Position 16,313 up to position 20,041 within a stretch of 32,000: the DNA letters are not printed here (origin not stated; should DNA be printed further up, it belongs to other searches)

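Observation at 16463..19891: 1142-aa fusion of two HdrA-like modules carrying an inserted pseudo-receiver (CheY-like) domain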

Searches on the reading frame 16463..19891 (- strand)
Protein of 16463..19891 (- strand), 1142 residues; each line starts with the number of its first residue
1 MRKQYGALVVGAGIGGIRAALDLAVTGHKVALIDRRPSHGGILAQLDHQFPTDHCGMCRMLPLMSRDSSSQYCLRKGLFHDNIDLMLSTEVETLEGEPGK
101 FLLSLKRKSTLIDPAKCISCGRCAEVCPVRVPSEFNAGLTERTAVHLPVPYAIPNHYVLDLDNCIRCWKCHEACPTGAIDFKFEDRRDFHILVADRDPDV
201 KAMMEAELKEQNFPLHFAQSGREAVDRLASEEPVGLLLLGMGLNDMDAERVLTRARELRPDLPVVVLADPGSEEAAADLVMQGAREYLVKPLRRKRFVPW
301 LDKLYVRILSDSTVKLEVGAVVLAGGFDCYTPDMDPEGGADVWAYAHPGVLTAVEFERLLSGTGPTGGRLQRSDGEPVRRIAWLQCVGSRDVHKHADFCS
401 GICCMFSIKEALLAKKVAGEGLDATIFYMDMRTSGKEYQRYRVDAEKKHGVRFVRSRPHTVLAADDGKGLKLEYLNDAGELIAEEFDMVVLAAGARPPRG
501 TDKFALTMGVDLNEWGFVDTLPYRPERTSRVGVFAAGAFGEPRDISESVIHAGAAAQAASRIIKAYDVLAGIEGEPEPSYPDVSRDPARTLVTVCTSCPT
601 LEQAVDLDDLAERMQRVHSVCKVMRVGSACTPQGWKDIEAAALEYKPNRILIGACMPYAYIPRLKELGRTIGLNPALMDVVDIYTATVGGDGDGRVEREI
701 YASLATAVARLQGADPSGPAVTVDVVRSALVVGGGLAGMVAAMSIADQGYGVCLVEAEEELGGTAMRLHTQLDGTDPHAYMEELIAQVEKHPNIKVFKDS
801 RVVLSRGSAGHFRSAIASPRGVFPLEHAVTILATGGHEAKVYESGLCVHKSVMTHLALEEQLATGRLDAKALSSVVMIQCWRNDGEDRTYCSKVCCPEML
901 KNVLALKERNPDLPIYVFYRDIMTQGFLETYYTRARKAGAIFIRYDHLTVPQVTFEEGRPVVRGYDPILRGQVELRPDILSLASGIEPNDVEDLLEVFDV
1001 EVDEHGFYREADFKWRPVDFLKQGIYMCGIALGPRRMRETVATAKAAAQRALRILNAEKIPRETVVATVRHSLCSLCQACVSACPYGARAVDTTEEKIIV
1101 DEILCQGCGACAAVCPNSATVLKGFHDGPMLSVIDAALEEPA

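Call 3: search_protein_families(library=pfam, proteins=[window:16463-19891:-], max_evalue=0.01)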
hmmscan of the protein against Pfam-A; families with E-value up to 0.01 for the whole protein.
window:16463-19891:- (1142 aa): 26 families (the best 25 are shown)
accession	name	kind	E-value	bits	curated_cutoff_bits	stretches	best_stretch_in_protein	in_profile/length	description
PF00037.32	Fer4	-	9e-23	79.6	21.1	4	112-131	3-22/24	4Fe-4S binding domain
PF07992.20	Pyr_redox_2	-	4.7e-19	69.3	26.1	3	730-845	4-118/291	Pyridine nucleotide-disulphide oxidoreductase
PF12838.12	Fer4_7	-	4e-15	56.5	27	4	1074-1118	2-51/52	4Fe-4S dicluster domain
PF13237.11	Fer4_10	-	1.4e-14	54.2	25.5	3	1072-1116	7-53/53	4Fe-4S dicluster domain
PF13450.12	NAD_binding_8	-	2.1e-14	54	21.9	2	731-794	1-61/68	NAD(P)-binding Rossmann-like domain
PF12831.13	FAD_oxidored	-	7.8e-14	52.2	27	2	730-767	3-40/416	FAD dependent oxidoreductase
PF13187.11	Fer4_9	-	1.8e-12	47.5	27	2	116-179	1-52/52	4Fe-4S dicluster domain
PF13484.11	Fer4_16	-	1.2e-11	45.6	30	1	163-209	1-46/66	4Fe-4S double cluster binding domain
PF14697.11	Fer4_21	-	1.3e-11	44.9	35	3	1067-1117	1-53/59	4Fe-4S dicluster domain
PF00072.30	Response_reg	-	1.4e-11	44.9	30.2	1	191-297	1-106/111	Response regulator receiver domain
PF12837.12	Fer4_6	-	1.7e-10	40.7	25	3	112-131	4-23/24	4Fe-4S binding domain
PF00890.30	FAD_binding_2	-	3.1e-10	40.2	20.4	2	729-765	2-38/414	FAD binding domain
PF01134.28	GIDA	-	2.1e-09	37.4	22.1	0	8-41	3-29/391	Glucose inhibited division protein A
PF01266.30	DAO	-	7.7e-09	36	27.9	2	730-766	3-40/353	FAD dependent oxidoreductase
PF00070.33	Pyr_redox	-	2.3e-08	34.9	22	0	729-762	2-35/82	Pyridine nucleotide-disulphide oxidoreductase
PF12800.12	Fer4_4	-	1.7e-06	28.3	24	1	1072-1087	2-17/17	4Fe-4S binding domain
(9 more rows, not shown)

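Call 6: search_protein_families(library=ncbifam, proteins=[window:16463-19891:-], max_evalue=0.001)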
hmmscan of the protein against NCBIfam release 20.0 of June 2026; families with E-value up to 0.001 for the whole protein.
window:16463-19891:- (1142 aa): 176 families (the best 25 are shown)
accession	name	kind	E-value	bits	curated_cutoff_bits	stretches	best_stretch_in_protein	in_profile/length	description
NF040770.1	hetero_SS_HdrA2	exception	9.9e-184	612.5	1100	4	840-1140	334-643/777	CoB-CoM heterodisulfide reductase HdrA2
NF041891.1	hdrA_Methbact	equivalog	7.4e-146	487.4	1300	4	869-1139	369-637/762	ferredoxin:CoB-CoM heterodisulfide reductase subunit HdrA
NF041778.1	hetero_SS_HdrA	equivalog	1.9e-144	482.4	1400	4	868-1137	381-650/771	ferredoxin:CoB-CoM heterodisulfide reductase subunit HdrA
NF009410.0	PRK12771.1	subfamily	5.5e-17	61.5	516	2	8-43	142-177/566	NAD(P)-binding protein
NF058577.1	FdxA_fam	equivalog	2e-16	59.9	65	3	108-129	29-50/52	4Fe-4S ferredoxin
TIGR04105.1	FeFe_hydrog_B1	subfamily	2.2e-15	56.3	450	2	104-180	131-206/462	monomeric [FeFe] hydrogenase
TIGR01372.1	soxA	subfamily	6.3e-14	50.7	1164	1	728-800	170-242/996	sarcosine oxidase subunit alpha family protein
NF042909.1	FMH_DH_FwdF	exception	1.1e-12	47.8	375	2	113-184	13-77/336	tungsten-dependent formylmethanofuran dehydrogenase subunit FwdF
TIGR03997.1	mycofact_OYE_2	equivalog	1.4e-12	46.8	793.15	2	726-776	379-428/645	mycofactocin system FadH/OYE family oxidoreductase 2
TIGR03467.1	HpnE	equivalog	2e-12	47.1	283.05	2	730-770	2-42/430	hydroxysqualene dehydroxylase HpnE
NF005560.0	PRK07233.1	equivalog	2e-12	46.7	252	2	730-770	4-44/435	hypothetical protein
TIGR01944.1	rnfB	subfamily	3.6e-12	46.2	68.7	1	1057-1121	97-161/190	RnfABCDGE type electron transport complex subunit B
NF009053.0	PRK12387.1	subfamily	6e-12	45.7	204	0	158-182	69-93/180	formate hydrogenlyase complex iron-sulfur subunit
NF040864.1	HgcB_ferredoxin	equivalog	1e-11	44.5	99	2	112-181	11-63/93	mercury methylation ferredoxin HgcB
NF038196.1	ferrodoxin_EFR1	subfamily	1.1e-11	45.3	75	1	1068-1120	181-229/242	EFR1 family ferrodoxin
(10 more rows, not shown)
